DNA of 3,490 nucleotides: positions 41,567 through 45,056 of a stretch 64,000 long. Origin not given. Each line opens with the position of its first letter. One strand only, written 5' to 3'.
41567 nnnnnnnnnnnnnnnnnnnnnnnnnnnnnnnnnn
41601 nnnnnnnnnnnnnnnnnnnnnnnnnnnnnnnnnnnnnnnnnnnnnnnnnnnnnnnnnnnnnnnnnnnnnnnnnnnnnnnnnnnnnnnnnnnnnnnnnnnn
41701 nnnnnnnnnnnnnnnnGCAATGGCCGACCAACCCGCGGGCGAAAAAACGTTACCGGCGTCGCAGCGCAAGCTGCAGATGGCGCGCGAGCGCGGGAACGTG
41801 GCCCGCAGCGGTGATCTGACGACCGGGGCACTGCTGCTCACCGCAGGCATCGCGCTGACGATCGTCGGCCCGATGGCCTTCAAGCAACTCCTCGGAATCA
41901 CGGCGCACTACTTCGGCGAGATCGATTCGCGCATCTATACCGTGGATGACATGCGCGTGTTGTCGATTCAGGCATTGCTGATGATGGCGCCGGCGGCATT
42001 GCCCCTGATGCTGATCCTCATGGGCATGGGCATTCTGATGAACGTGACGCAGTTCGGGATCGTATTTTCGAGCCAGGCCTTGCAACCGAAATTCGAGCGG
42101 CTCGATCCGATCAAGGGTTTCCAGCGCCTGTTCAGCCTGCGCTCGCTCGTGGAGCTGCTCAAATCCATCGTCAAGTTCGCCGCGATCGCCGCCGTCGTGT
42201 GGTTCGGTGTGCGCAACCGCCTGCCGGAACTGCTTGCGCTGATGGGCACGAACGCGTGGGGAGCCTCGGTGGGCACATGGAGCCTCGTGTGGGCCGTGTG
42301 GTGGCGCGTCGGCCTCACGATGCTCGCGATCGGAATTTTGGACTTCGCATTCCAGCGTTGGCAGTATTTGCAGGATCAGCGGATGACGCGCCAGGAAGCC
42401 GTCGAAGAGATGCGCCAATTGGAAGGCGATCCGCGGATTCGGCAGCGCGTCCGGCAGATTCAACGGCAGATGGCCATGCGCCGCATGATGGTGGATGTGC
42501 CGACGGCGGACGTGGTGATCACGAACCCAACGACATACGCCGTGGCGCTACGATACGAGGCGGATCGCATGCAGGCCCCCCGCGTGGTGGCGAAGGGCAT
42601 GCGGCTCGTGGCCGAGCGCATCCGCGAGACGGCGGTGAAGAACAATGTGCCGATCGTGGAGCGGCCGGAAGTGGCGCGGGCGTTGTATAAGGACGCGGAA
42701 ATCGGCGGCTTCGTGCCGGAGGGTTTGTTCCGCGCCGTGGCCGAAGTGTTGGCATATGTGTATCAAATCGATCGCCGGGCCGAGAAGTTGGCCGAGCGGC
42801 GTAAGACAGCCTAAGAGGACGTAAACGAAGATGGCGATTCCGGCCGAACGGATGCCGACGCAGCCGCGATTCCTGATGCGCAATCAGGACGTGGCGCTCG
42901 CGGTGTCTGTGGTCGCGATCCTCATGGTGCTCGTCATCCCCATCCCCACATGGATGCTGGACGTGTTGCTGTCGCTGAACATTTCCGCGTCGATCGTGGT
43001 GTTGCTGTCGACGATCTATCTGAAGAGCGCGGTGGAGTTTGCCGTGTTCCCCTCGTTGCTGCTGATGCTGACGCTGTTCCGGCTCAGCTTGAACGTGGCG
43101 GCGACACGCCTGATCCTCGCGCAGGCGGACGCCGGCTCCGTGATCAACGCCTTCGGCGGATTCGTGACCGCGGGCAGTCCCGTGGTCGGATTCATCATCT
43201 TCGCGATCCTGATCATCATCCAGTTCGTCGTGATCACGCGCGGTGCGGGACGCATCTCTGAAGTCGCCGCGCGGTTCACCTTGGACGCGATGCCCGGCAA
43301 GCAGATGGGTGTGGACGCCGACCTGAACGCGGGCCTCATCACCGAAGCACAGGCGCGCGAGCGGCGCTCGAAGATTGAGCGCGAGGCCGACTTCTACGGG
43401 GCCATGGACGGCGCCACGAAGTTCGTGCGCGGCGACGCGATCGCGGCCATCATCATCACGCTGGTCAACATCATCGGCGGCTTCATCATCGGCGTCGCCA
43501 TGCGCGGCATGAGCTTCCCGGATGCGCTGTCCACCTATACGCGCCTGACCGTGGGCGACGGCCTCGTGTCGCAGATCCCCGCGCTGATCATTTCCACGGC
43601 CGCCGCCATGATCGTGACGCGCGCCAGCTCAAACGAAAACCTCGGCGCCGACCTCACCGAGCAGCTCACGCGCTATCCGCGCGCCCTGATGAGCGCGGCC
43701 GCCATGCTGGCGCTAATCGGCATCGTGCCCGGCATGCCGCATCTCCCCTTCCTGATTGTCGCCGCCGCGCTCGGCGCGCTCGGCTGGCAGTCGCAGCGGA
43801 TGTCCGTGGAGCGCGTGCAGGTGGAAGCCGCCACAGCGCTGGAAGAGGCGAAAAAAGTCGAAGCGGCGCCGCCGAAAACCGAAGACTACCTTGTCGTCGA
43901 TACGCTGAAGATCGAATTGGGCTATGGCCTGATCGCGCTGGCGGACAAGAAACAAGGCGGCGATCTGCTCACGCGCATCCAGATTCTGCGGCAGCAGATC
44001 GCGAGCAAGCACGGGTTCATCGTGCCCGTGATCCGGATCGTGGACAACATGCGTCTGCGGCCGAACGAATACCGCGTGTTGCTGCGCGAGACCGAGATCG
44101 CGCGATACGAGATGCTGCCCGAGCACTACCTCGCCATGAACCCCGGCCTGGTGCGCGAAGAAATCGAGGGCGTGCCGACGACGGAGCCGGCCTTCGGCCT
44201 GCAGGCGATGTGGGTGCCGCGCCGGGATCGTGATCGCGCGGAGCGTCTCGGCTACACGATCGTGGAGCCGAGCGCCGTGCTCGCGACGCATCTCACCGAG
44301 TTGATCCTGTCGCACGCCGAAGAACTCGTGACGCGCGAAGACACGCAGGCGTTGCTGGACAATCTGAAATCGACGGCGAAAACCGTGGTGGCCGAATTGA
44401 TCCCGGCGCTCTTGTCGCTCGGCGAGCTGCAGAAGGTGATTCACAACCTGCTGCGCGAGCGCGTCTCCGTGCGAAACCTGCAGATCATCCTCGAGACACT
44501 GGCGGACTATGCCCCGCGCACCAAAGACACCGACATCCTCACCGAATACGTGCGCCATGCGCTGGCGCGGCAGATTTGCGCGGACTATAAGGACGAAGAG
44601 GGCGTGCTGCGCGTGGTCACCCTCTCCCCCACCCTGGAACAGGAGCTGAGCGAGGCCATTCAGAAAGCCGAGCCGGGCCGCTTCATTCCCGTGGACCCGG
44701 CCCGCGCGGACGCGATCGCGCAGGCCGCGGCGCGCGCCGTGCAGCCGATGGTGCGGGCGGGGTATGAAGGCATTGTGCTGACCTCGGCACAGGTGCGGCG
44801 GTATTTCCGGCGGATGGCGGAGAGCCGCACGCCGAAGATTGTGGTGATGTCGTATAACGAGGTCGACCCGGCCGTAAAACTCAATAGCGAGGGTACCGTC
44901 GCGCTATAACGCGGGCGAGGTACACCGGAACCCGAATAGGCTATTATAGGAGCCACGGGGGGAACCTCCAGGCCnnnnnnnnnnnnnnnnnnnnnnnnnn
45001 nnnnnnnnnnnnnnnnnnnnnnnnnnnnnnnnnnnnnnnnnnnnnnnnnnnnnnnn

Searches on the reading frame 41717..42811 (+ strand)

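Call 57: search_protein_families(library=pfam, proteins=[window:41717-42811:+], max_evalue=0.00001)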
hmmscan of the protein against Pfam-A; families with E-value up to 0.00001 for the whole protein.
window:41717-42811:+ (365 aa): 1 family
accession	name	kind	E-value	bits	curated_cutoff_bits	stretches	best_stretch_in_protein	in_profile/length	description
PF01312.24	Bac_export_2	-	7.2e-120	400.6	24.4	1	8-348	1-335/335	FlhB HrpN YscU SpaS Family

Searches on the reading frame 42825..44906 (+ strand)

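Call 57: search_protein_families(library=pfam, proteins=[window:42825-44906:+], max_evalue=0.00001)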
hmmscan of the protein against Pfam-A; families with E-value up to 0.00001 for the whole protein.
window:42825-44906:+ (694 aa): 1 family
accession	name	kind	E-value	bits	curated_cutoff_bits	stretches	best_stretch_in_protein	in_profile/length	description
PF00771.25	FHIPEP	-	3.9e-268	891.8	29.1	1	32-684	1-656/657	FHIPEP family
